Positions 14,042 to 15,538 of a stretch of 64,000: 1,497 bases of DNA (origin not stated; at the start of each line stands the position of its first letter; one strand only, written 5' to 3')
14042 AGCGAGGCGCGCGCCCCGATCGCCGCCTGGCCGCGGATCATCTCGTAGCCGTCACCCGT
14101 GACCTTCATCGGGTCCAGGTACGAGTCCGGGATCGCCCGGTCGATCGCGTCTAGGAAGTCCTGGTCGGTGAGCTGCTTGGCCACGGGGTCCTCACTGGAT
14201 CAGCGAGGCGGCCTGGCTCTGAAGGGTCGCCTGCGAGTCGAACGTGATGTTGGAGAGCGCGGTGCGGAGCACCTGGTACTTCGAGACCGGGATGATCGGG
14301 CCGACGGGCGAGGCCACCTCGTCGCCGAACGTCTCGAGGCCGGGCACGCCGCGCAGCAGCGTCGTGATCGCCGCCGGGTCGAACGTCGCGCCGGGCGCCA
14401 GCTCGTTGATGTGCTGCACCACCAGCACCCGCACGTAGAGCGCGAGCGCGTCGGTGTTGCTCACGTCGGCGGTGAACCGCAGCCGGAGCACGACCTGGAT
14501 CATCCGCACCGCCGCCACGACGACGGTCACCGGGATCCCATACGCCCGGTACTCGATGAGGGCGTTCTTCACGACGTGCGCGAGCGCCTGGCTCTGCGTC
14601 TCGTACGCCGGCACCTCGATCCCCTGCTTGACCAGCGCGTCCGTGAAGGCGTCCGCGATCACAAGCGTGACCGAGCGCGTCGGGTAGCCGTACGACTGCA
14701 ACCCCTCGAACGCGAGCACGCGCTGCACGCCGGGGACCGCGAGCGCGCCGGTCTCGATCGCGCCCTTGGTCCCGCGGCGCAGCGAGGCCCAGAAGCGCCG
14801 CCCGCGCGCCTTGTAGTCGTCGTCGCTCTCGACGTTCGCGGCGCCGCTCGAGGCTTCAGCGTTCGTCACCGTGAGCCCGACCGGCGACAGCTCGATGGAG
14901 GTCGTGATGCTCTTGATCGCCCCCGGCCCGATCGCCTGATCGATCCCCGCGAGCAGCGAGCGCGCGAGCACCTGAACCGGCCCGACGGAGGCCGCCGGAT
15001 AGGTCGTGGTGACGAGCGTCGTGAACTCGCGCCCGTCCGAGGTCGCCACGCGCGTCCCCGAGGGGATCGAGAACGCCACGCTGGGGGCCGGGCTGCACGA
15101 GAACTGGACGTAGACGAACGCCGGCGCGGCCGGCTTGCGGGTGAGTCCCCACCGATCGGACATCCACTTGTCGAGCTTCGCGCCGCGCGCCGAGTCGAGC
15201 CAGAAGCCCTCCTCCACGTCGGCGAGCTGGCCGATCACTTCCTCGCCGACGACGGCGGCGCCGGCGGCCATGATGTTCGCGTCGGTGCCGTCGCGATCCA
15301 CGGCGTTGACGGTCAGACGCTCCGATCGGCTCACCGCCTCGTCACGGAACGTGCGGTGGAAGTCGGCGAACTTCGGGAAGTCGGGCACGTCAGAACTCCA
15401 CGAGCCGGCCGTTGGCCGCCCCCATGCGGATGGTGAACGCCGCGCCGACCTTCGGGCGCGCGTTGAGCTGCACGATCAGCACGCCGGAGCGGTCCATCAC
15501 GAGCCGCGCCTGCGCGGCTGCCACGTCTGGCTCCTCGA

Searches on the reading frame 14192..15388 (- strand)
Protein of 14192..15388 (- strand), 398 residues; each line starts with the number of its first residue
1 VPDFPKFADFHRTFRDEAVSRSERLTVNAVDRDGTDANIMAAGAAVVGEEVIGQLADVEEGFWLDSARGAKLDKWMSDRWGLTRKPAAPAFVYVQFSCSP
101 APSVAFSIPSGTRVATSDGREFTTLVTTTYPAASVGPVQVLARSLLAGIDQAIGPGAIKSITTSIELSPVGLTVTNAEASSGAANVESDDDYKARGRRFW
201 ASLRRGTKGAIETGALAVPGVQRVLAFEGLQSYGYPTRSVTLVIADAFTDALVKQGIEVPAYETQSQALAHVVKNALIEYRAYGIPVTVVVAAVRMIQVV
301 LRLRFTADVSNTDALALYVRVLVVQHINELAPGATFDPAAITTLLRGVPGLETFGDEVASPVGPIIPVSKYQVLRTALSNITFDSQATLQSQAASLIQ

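Call 4: search_protein_families(library=pfam, proteins=[window:14192-15388:-], max_evalue=0.01)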
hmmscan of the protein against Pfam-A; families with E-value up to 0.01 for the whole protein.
window:14192-15388:- (398 aa): 1 family
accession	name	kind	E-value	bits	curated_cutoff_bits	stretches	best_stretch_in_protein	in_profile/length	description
PF04865.19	Baseplate_J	-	7.8e-21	75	21.1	1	69-342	2-253/255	Baseplate J-like protein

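Call 7: search_protein_families(library=phrogs, proteins=[window:14192-15388:-], max_evalue=0.01)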
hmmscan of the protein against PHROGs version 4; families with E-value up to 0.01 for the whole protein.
window:14192-15388:- (398 aa): 3 families
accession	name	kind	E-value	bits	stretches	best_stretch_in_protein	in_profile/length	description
phrog_6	-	tail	1.7e-41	143.5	1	31-384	93-406/548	baseplate wedge subunit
phrog_21670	-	unknown function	1.4e-06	29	1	71-135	72-135/152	-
phrog_2103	-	tail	0.00054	20.5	1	32-130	29-122/162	baseplate protein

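Call 62: find_related_loci(query=A5, collection=genome_contigs, flank=9000)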
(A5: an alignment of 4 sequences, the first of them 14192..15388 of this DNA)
Query A5 (398 aa) in genome_contigs; peptide patterns used: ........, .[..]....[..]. (x = any residue, [..] = any of these).
255 stretches matched a pattern, but none encodes a relative of the query by tblastn (E <= 1e-3).
